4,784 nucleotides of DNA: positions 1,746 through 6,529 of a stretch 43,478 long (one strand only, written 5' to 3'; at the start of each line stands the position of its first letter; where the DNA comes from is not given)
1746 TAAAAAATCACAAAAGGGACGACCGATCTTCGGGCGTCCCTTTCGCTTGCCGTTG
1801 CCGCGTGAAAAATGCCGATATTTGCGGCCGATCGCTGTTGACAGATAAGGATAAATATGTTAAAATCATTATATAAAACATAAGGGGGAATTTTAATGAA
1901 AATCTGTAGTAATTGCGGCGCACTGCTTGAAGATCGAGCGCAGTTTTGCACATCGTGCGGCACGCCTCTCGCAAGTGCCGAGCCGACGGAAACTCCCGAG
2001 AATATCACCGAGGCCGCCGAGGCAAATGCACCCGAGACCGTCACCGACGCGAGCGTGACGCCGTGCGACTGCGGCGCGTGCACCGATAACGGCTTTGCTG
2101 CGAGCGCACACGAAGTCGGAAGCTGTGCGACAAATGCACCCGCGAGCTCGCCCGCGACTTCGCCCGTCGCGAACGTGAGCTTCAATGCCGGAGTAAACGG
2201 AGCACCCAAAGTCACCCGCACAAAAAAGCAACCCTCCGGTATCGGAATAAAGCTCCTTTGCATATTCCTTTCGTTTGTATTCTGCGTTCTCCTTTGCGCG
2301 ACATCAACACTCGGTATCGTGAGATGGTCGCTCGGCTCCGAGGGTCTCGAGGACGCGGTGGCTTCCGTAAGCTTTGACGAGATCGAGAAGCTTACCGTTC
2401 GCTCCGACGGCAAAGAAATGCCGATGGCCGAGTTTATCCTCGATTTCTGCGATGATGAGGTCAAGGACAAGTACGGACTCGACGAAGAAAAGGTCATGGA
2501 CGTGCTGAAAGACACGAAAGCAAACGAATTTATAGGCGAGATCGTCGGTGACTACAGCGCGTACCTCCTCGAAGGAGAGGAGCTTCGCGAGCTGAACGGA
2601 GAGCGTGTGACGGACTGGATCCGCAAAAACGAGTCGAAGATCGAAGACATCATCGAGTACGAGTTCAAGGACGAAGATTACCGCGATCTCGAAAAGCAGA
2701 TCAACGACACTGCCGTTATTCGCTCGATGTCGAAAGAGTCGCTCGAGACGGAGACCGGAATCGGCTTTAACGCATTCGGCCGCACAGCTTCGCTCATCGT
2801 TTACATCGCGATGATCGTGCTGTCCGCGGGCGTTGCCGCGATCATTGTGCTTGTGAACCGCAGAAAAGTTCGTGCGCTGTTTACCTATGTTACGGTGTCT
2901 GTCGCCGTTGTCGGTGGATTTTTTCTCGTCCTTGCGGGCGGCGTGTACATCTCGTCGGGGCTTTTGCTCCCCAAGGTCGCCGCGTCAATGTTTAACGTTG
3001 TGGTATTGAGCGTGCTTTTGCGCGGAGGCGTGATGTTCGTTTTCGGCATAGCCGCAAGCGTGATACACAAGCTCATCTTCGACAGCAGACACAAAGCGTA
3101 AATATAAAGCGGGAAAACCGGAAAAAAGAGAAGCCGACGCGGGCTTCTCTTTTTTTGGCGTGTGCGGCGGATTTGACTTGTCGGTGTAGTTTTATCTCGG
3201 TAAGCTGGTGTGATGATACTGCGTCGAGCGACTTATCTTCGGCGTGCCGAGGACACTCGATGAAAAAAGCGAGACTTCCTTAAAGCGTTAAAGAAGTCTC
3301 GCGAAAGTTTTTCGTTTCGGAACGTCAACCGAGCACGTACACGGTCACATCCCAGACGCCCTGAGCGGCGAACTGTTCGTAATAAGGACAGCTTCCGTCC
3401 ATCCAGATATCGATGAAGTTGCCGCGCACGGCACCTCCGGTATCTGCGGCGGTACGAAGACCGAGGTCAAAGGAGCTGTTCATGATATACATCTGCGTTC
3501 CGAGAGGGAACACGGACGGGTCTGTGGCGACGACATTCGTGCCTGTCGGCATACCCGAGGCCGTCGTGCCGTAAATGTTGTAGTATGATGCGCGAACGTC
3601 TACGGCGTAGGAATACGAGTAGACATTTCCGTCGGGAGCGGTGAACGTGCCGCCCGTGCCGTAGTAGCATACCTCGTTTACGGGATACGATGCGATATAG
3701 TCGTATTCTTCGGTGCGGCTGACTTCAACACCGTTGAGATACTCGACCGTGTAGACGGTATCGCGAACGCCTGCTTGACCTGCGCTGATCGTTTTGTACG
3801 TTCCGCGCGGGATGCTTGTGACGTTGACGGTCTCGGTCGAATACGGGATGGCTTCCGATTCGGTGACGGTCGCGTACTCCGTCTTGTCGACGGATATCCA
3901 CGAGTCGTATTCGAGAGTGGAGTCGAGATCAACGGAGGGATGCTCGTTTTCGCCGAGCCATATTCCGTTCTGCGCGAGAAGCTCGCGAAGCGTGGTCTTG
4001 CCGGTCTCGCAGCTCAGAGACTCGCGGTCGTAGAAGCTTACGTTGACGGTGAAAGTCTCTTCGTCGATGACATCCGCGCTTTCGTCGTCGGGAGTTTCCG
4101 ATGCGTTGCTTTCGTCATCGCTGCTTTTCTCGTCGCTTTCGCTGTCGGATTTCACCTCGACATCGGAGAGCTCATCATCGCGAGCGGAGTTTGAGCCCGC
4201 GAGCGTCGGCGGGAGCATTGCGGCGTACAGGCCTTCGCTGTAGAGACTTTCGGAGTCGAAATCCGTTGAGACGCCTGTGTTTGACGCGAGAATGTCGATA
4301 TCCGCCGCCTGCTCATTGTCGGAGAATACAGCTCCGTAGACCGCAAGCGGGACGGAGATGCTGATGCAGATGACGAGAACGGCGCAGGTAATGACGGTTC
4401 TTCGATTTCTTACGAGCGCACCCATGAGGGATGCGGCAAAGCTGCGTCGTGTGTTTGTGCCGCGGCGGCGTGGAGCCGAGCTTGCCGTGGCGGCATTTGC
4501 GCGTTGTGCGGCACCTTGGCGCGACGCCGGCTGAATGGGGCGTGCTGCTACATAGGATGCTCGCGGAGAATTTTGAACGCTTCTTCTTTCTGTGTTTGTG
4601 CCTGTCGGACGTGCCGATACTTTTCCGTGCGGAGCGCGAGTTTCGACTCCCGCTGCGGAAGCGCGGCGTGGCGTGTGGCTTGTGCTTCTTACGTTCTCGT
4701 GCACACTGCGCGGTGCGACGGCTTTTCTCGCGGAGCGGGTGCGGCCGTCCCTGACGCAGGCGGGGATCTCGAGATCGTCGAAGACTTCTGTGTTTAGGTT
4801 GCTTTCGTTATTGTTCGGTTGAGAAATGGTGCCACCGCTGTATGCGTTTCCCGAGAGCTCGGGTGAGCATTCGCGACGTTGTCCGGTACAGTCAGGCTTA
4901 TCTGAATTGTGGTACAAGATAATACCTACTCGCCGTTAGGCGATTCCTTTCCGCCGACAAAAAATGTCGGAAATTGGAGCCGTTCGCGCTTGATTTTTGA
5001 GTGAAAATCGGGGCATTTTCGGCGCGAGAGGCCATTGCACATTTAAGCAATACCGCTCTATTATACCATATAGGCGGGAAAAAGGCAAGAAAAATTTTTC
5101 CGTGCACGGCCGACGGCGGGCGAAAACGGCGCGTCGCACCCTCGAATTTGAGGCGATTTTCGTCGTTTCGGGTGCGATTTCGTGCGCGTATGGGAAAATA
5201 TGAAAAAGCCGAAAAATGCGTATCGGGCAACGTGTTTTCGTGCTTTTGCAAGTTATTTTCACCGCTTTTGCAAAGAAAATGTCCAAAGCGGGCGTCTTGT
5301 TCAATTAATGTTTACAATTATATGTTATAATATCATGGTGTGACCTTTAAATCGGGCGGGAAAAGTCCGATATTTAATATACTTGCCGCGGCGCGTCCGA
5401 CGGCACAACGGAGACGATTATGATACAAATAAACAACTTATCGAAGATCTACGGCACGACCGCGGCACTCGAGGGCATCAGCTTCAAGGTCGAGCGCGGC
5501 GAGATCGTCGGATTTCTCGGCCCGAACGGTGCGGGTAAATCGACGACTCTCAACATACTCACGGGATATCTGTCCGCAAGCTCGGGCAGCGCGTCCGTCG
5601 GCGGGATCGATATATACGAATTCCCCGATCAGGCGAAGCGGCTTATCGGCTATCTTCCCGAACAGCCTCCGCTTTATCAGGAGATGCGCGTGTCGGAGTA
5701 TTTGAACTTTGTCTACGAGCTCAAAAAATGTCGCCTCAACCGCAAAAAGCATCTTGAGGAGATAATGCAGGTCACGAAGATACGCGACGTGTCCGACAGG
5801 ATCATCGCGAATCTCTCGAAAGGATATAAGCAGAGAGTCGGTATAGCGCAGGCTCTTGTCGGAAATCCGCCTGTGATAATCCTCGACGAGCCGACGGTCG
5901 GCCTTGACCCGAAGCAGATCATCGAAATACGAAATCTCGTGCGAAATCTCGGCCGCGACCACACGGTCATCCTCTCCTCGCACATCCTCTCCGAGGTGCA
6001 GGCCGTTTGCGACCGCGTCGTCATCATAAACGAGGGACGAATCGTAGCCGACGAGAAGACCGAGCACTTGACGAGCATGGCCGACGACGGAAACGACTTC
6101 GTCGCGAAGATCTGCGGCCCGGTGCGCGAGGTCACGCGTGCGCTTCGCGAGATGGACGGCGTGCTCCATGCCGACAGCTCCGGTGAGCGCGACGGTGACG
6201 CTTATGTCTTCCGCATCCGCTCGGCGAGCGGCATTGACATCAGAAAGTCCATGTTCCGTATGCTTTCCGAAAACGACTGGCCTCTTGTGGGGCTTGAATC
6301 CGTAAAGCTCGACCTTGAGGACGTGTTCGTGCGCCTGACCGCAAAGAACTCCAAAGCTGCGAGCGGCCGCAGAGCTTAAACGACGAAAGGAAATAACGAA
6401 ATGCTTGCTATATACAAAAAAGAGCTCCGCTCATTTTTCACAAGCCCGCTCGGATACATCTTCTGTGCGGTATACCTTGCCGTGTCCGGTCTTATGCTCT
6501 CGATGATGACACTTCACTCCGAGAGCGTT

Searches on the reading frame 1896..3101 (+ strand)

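Call 47: search_protein_families(library=pfam, proteins=[window:1896-3101:+], max_evalue=0.0001)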
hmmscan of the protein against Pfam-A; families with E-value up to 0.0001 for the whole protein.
window:1896-3101:+ (401 aa): 2 families
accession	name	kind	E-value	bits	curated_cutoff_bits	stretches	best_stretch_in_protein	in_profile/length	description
PF13248.11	Zn_ribbon_3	-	9.4e-09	34.9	27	1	1-25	2-26/26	zinc-ribbon domain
PF13240.11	Zn_Ribbon_1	-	2.3e-08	34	25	1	4-25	2-23/23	zinc-ribbon domain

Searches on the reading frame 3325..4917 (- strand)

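Call 47: search_protein_families(library=pfam, proteins=[window:3325-4917:-], max_evalue=0.0001)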
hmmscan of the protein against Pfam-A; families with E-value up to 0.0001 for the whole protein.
window:3325-4917:- (530 aa): 2 families
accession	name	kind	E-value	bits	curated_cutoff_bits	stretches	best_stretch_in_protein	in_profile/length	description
PF07501.17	G5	-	1.9e-14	54.1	23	1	350-421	3-74/75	G5 domain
PF06725.17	3D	-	2.5e-11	44.1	23.8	1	462-507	2-50/72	3D domain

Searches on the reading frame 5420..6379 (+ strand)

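Call 47: search_protein_families(library=pfam, proteins=[window:5420-6379:+], max_evalue=0.0001)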
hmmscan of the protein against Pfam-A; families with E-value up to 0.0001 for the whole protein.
window:5420-6379:+ (319 aa): 2 families
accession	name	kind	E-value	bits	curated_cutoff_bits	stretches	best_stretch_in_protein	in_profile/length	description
PF00005.33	ABC_tran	-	1.9e-31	110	25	1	17-159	1-136/137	ABC transporter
PF13304.12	AAA_21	-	9.7e-13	49.3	27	1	129-190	235-300/304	AAA domain, putative AbiEii toxin, Type IV TA system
